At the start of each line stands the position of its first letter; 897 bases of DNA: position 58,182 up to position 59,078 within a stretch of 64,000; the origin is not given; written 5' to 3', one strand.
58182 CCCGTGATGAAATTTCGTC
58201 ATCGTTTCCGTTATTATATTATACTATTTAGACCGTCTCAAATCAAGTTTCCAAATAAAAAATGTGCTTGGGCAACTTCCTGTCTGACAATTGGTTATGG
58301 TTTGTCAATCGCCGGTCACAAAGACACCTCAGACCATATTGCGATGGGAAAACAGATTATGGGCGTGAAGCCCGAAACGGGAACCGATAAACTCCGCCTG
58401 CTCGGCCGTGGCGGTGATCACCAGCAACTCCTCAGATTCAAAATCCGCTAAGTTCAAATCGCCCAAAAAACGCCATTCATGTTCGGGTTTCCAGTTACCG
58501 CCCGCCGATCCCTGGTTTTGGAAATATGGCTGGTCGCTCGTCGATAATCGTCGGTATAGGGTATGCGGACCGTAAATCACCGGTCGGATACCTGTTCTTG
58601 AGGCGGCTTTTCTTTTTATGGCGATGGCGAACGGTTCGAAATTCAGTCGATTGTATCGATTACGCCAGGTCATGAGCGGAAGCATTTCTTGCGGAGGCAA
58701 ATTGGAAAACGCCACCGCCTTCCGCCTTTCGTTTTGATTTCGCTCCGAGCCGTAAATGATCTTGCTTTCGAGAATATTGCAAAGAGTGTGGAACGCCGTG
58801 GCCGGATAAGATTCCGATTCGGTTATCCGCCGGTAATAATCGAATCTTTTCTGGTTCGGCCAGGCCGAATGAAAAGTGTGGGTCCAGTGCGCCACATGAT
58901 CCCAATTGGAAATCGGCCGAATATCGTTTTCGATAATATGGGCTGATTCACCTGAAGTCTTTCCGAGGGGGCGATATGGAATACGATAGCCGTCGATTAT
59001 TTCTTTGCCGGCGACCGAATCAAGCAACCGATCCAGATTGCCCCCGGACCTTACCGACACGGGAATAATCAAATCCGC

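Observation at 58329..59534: Stand-alone fusion of a DprA/SLOG-like domain with an AbiGi-like domain: candidate single-gene nucleotide-sensing conflict (defence) system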

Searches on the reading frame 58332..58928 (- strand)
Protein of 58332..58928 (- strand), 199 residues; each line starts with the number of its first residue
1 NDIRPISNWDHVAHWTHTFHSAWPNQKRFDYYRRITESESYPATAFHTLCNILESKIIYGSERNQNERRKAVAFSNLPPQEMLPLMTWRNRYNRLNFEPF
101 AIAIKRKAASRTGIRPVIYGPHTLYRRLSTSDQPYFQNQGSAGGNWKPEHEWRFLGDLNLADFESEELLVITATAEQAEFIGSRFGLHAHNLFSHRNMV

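Call 31: find_homologous_proteins(query=A3, max_evalue=0.01)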
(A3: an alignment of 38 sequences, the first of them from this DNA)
Query A3 (38 sequences) (199 aa, profile of the alignment): 163 proteins with E <= 0.01 among 2372 candidates; the best 120 are listed.
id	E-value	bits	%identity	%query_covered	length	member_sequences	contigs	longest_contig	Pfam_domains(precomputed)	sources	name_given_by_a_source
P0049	3.5e-79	283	43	82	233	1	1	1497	-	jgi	jgi:hypothetical protein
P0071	7.1e-76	272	48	86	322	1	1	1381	-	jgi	jgi:hypothetical protein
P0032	1.2e-73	265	56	87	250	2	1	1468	-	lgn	-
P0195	1.2e-73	265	42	83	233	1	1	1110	-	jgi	jgi:hypothetical protein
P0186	2.2e-70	254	41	88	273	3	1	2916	-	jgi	jgi:hypothetical protein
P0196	8.7e-70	252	43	86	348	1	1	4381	-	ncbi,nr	ncbi:MAG: hypothetical protein E4G91_05025 [Candidatus Zixiibacteriota bacterium]|nr:MAG: hypothetic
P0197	1.5e-69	251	40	85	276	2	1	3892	-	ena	-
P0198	2.9e-67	244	46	76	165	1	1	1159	-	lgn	-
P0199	6.4e-65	236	40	87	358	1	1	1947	-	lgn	-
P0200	4.7e-64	233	39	86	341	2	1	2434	-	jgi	-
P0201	1.3e-63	232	39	87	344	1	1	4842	-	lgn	-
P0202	2.3e-63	231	39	85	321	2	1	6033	-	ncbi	-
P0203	5.9e-63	230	41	87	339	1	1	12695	-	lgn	-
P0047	1.0e-62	229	34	92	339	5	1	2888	-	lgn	-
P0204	1.7e-62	228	38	85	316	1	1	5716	-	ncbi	-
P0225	7.1e-53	197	35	90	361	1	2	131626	-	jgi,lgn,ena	jgi:hypothetical protein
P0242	3.0e-48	182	34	88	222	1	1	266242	-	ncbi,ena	-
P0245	2.4e-46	176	34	89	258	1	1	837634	-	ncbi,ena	-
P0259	2.3e-41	159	31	73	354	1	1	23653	-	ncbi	ncbi:MAG: hypothetical protein Rhob2KO_52750 [Rhodopirellula baltica]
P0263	1.1e-40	157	33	81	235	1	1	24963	PF10899.14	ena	-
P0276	7.9e-36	141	26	85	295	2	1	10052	-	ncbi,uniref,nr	ncbi:hypothetical protein RMSM_00614 [Rhodopirellula maiorica SM1]|uniref:Uncharacterized protein n=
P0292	5.4e-15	73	24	71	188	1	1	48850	-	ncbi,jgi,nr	ncbi:MAG: hypothetical protein COB15_07795 [Flavobacteriales bacterium]|nr:MAG: hypothetical protein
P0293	1.1e-14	72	32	59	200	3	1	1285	PF10899.14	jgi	jgi:hypothetical protein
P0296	2.5e-10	58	23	71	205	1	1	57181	-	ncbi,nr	ncbi:MAG: DUF2971 domain-containing protein [Deltaproteobacteria bacterium]|nr:DUF2971 domain-contai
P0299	1.3e-9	56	26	70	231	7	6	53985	-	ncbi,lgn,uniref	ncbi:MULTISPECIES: hypothetical protein [Bacteroides]|uniref:hypothetical protein n=1 Tax=Bacteroide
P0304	3.4e-9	54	25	70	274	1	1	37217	-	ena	-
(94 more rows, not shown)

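Call 32: search_protein_families(library=pfam, proteins=[P0263, P0293, P0296, P0299, P0292, P0242, P0245, P0276, P0304], max_evalue=1)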
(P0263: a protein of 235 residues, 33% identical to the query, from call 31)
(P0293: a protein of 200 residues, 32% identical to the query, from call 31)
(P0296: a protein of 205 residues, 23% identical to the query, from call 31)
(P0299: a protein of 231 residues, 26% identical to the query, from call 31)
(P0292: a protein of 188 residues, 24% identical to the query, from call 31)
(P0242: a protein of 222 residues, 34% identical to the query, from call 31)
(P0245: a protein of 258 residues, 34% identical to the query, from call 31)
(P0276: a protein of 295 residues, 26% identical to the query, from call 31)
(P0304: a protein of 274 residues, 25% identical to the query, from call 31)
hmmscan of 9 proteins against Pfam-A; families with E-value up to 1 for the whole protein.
P0263 (235 aa): 2 families
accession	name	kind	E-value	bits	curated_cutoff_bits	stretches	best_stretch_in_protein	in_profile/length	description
PF10899.13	AbiGi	-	2e-05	25.2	22.4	1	104-126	23-45/185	Putative abortive phage resistance protein AbiGi, antitoxin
PF11185.13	DUF2971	-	0.16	13.7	22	1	172-197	76-89/89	Protein of unknown function (DUF2971)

P0293 (200 aa): 1 family
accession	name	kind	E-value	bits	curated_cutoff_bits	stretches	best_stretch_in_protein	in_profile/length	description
PF10899.13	AbiGi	-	1.1e-07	32.6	22.4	2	71-118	26-71/185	Putative abortive phage resistance protein AbiGi, antitoxin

P0296 (205 aa): 0 families

P0299 (231 aa): 0 families

P0292 (188 aa): 1 family
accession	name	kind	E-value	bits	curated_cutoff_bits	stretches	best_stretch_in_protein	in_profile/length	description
PF10899.13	AbiGi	-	0.095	13.1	22.4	0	116-154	114-148/185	Putative abortive phage resistance protein AbiGi, antitoxin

P0242 (222 aa): 0 families

P0245 (258 aa): 0 families

P0276 (295 aa): 1 family
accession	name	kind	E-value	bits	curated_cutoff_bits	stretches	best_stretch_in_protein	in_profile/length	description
PF10899.13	AbiGi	-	0.032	14.7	22.4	1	156-220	22-80/185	Putative abortive phage resistance protein AbiGi, antitoxin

P0304 (274 aa): 2 families
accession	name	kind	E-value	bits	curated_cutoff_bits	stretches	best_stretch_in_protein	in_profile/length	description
PF03277.18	Herpes_UL4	-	0.076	13.1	25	1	29-73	44-86/187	Herpesvirus UL4 family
PF08567.17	PH_TFIIH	-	0.14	13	27.1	1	43-78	45-83/88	TFIIH p62 subunit, N-terminal domain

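Call 37: predict_structure(alignment_id=A3)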
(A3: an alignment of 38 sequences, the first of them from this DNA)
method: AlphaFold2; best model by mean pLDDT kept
length: 199 residues; sequences in the alignment: 38
mean_pLDDT: 94.0   pTM: 0.89
mean pLDDT of the five models: 94.0, 92.2, 91.5, 91.3, 91.0
residues with pLDDT >= 90: 170; 70-90: 24; 50-70: 4; < 50: 1
segments of 3 or more residues with pLDDT < 50: none
pLDDT, mean of each block of 10 residues (from residue 1): 93 97 97 96 97 98 87 97 94 93 98 97 94 91 79 98 98 97 98 76
secondary structure, 60 per line:
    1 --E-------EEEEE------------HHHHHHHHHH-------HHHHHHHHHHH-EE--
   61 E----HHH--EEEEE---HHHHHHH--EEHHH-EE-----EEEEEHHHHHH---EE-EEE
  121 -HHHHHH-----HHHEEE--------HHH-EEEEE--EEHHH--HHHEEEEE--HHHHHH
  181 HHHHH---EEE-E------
elements in order: E11-15 H28-37 H45-55 E71-75 H79-85 E101-105 H106-111 E118-120 H122-127 E136-138 E151-155 E168-172 H175-185 E189-191

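Call 39: fold_search(model_id=the predicted structure, library=pdb)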
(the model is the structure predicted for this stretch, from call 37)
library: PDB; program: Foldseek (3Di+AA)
matches with E <= 10: 95; with E <= 0.001: 0
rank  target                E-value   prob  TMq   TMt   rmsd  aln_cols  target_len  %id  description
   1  7omy_AAA              1.2e-02  0.92  0.43  0.41   8.3       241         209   10  Thermus sp. 2.9 DarT in complex with carba-NAD+ and ssDNA (released 2021-06-23)
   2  7omv                  1.3e-02  0.72  0.36  0.34  12.0       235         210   10  Thermus sp. 2.9 DarT (released 2021-06-23)
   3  7omx                  2.1e-02  0.89  0.43  0.43   9.0       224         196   10  Thermus sp. 2.9 DarT in complex with carba-NAD+ (released 2021-06-23)
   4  9ldi                  1.4e-01  0.51  0.28  0.31   9.2       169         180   14  The complex structure of TkoKptA/2',3',5'-p-A (released 2025-11-12)
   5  8baq                  1.4e-01  0.41  0.38  0.37  10.0       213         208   10  E. coli C7 DarT1 in complex with NAD+ (released 2023-07-12)
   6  9ld4_D                1.5e-01  0.33  0.25  0.27   9.6       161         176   13  The Apo-form structure of TkoKptA (released 2025-11-12)
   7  9lda_A                3.9e-01  0.25  0.27  0.29   8.8       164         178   12  The complex structure of K63A/5'-p-ADPR-DNA (released 2025-11-12)
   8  8tfi                  4.1e-01  0.23  0.25  0.28   9.1       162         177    9  tRNA 2'-phosphotransferase (Tpt1) from Pyrococcus horikoshii (released 2023-11-08)
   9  9g7n                  5.6e-01  0.11  0.25  0.11   8.6       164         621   13  Crystal structure of Chromobacterium haemolyticum PE-like toxin, Hmx (released 2025-01-29)
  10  9ldg_A                6.4e-01  0.18  0.26  0.28   9.3       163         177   12  The structure of TkoKptA/DNA/Appr>P complex-B (released 2025-11-12)
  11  3b78_B                6.4e-01  0.08  0.24  0.24  12.3       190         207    9  Structure of the eEF2-ExoA(R551H)-NAD+ complex (released 2008-06-17)
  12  8tg4_A                7.2e-01  0.12  0.22  0.23   8.3       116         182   12  tRNA 2'-phosphotransferase (Tpt1) from Aeropyrum pernix in complex with ADP-ribose-2"-phosphate and 2'-OH RNA (released 2023-11-08)
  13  9ldg_B                7.7e-01  0.18  0.27  0.30   9.0       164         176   12  The structure of TkoKptA/DNA/Appr>P complex-B (released 2025-11-12)
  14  1xk9_B                7.7e-01  0.08  0.23  0.23   8.9       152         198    8  Pseudomanas exotoxin A in complex with the PJ34 inhibitor (released 2005-05-17)
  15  6fh1_B                1.2e+00  0.01  0.13  0.10  16.3       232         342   11  Protein arginine kinase McsB in the apo state (released 2019-02-06)
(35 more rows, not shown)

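Call 40: search_solved_structures(query=A3, max_evalue=10, show_alignments=5)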
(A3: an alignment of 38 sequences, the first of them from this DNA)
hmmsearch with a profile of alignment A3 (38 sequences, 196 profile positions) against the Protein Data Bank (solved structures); distinct sequences matched with E-value up to 10: 7.
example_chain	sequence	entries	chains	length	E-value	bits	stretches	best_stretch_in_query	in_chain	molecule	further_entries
7kbb_E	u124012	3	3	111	0.49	13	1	8-59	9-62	UL131A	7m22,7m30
3og3_A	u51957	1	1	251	0.5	13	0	139-169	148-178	Imidazole glycerol phosphate synthase subunit hisF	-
3tdn_A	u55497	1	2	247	0.58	12.8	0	139-169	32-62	FLR SYMMETRIC ALPHA-BETA TIM BARREL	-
2w6r_A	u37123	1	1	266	0.63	12.7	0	139-169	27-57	IMIDAZOLE GLYCEROL PHOSPHATE SYNTHASE SUBUNIT HISF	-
8tea_E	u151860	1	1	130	0.7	12.5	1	8-59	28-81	UL131A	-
44ab_E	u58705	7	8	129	0.7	12.5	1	8-59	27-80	UL131A | Envelope glycoprotein UL131A | Envelope protein UL131A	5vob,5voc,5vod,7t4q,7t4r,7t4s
6rfl_B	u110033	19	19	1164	1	12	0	35-94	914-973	DNA-dependent RNA polymerase subunit rpo132 | DNA-directed RNA polymerase | DNA-directed RNA polymerase 133 kDa polypeptide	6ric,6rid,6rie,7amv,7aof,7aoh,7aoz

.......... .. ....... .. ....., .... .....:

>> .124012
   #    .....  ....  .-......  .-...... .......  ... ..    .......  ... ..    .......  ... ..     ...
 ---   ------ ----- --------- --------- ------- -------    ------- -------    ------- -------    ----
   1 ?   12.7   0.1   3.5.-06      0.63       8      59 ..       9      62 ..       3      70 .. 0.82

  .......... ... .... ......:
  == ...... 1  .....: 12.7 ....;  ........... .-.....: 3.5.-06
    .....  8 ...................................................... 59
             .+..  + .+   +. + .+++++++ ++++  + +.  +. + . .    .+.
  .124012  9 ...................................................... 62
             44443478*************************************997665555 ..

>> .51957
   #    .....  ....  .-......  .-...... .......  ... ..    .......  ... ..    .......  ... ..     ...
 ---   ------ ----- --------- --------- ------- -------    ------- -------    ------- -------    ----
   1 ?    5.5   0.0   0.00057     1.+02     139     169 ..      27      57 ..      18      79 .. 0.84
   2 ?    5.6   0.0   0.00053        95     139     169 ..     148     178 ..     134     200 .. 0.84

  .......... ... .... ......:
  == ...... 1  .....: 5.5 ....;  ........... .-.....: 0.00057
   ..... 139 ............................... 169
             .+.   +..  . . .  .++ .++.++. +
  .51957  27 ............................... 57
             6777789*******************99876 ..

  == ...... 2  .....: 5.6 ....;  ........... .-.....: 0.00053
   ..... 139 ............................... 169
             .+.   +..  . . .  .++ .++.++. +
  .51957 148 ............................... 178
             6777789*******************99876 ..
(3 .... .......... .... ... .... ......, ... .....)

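Call 42: fold_search(model_id=the predicted structure, library=viral)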
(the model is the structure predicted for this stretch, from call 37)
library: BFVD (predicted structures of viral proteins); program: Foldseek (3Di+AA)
matches with E <= 10: 111; with E <= 0.001: 0
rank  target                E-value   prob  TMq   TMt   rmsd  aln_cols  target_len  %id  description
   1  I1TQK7                2.0e-03  1.00  0.45  0.31   4.7       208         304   12  (no name in the UniProt tables at hand)
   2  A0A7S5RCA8            7.3e-03  0.99  0.45  0.28   7.0       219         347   14  (no name in the UniProt tables at hand)
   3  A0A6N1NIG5            1.2e-02  0.82  0.38  0.20  10.0       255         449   12  Uncharacterized protein [Tupanvirus deep ocean]
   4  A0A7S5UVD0            3.0e-02  0.96  0.37  0.45   7.5       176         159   10  (no name in the UniProt tables at hand)
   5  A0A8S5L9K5            3.7e-02  0.75  0.38  0.18   9.5       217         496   12  Uncharacterized protein [Myoviridae sp. ctPuP5]
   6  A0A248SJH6            4.4e-02  0.77  0.41  0.36   9.8       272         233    9  (no name in the UniProt tables at hand)
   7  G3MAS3                5.3e-02  0.51  0.31  0.38   7.7       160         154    7  Gp532 [Bacillus phage G]
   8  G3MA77                9.3e-02  0.30  0.27  0.32   9.2       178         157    7  Gp336 [Bacillus phage G]
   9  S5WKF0                1.5e-01  0.44  0.30  0.45   7.4       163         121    9  Putative RNA 2'-phosphotransferase [Pseudomonas phage PaBG]
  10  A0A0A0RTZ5            2.8e-01  0.15  0.31  0.27  11.9       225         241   10  Uncharacterized protein [Mycobacterium phage Larenn]
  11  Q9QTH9                3.6e-01  0.02  0.08  0.05  19.5       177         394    8  ORF 1 [Spiroplasma phage SVTS2]
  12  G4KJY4                5.0e-01  0.11  0.20  0.12   5.5        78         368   14  (no name in the UniProt tables at hand)
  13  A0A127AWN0            5.3e-01  0.14  0.30  0.29   8.6       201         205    5  Uncharacterized protein [Bacillus phage SP-15]
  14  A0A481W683            5.3e-01  0.03  0.12  0.15  16.1       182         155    8  Uncharacterized protein [Fusobacterium phage Fnu1]
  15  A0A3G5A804            5.3e-01  0.02  0.11  0.09  20.4       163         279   12  Uncharacterized protein [Hyperionvirus sp.]
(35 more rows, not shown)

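Call 50: find_encoding_contigs(protein=P0225, flank=7000, max_places=1)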
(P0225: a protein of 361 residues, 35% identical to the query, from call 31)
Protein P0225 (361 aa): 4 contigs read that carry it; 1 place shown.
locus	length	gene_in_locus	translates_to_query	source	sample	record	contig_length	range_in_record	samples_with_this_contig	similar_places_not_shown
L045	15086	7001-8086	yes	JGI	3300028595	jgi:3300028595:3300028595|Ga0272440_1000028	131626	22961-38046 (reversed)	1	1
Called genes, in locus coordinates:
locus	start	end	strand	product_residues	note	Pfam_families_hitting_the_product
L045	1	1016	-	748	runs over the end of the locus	PF00072:Response_reg, PF13188:PAS_8 (weak), PF07228:SpoIIE, PF13581:HATPase_c_2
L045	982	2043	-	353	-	PF01116:F_bP_aldolase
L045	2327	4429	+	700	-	PF00365:PFK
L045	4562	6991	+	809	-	PF05227:CHASE3, PF00015:MCPsignal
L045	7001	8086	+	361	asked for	-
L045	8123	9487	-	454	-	PF04715:, PF00425:Chorismate_bind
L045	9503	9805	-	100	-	PF01627:Hpt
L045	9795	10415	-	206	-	PF12804:NTP_transf_3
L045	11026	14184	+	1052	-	PF01627:Hpt, PF02895:H-kinase_dim, PF02518:HATPase_c, PF01584:CheW, PF00072:Response_reg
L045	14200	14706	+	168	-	PF01584:CheW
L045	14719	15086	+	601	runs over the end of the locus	PF00672:HAMP (faint), PF00015:MCPsignal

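Call 51: find_encoding_contigs(protein=P0259, flank=7000, max_places=1)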
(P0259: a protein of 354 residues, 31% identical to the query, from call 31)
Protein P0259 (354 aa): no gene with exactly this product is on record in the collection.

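Call 52: find_encoding_contigs(protein=P0245, flank=7000, max_places=1)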
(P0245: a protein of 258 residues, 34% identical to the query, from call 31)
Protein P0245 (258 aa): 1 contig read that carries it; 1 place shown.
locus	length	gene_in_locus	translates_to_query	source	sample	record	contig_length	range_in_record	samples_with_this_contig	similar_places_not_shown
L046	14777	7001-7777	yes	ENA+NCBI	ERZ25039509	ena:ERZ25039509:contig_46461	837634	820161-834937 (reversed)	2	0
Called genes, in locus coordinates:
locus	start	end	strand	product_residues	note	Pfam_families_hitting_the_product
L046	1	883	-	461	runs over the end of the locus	PF00171:Aldedh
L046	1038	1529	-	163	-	-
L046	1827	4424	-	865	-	PF13567:DUF4131, PF03772:Competence, PF00753:Lactamase_B, PF12706:Lactamase_B_2 (weak)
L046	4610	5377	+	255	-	PF12844:HTH_19 (weak), PF13413:HTH_25, PF13464:RodZ_C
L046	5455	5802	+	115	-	-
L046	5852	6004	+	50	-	-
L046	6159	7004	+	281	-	PF02481:DNA_processg_A (faint)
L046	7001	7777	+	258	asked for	-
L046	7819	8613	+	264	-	PF06750:A24_N_bact, PF01478:Peptidase_A24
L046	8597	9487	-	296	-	PF04055:Radical_SAM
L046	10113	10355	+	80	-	-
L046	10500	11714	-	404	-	PF00091:Tubulin, PF13809:Tubulin_2 (faint), PF12327:FtsZ_C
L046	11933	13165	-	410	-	PF14450:FtsA, PF02491:SHS2_FTSA, PF06723:MreB_Mbl, PF11104:PilM_2 (weak), PF06277:EutA, PF14450:FtsA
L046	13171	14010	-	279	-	PF08478:POTRA_1, PF03799:FtsQ_DivIB_C (weak)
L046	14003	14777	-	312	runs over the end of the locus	PF01565:FAD_binding_4, PF02873:MurB_C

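Call 63: search_protein_families(library=pfam, proteins=[L046:6159-7004:+], max_evalue=0.01)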
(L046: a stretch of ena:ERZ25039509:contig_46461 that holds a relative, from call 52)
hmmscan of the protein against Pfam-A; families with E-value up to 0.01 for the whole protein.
L046:6159-7004:+ (281 aa): 1 family
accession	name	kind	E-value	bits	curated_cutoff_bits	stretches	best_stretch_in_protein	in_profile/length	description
PF02481.21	DNA_processg_A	-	2.5e-05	24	29.6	1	101-248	24-164/212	DNA recombination-mediator protein A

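Call 64: search_protein_families(library=padloc, proteins=[L046:6159-7004:+, P0245, P0293], max_evalue=0.01)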
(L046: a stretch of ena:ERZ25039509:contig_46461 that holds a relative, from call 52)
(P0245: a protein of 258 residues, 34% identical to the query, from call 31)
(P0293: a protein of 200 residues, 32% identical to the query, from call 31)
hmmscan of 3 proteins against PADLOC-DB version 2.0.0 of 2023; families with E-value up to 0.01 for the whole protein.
L046:6159-7004:+ (281 aa): 2 families
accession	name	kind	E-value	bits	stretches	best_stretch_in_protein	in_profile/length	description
PDLC03927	PsyrA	-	7.4e-07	26.6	1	81-247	89-248/398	-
PDLC03961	ShosA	-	7.7e-05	20.1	0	101-159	96-150/303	-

P0245 (258 aa): 0 families

P0293 (200 aa): 1 family
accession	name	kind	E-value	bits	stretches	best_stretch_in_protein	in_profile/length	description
PDLC02331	AbiGi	-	2.2e-06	25.2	1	73-118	61-104/260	AbiGi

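Call 76: search_solved_structures(query=L046:6159-7004:+, max_evalue=10, show_alignments=4)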
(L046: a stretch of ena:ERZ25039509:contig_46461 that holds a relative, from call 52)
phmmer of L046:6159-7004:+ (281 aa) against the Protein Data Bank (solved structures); distinct sequences matched with E-value up to 10: 0.

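Call 101: search_protein_families(library=phrogs, proteins=[P0293, P0263, L046:6159-7004:+], max_evalue=0.01)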
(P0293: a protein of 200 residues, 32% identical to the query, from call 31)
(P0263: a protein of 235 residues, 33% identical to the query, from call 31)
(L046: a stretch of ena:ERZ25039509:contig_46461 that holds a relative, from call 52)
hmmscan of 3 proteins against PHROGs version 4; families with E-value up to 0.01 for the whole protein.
P0293 (200 aa): 1 family
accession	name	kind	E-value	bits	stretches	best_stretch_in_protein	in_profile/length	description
phrog_13416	-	unknown function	1.4e-05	25.6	1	59-119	33-89/260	-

P0263 (235 aa): 1 family
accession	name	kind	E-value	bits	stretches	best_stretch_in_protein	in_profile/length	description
phrog_13416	-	unknown function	5.2e-06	27.1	1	92-161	28-88/260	-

L046:6159-7004:+ (281 aa): 0 families
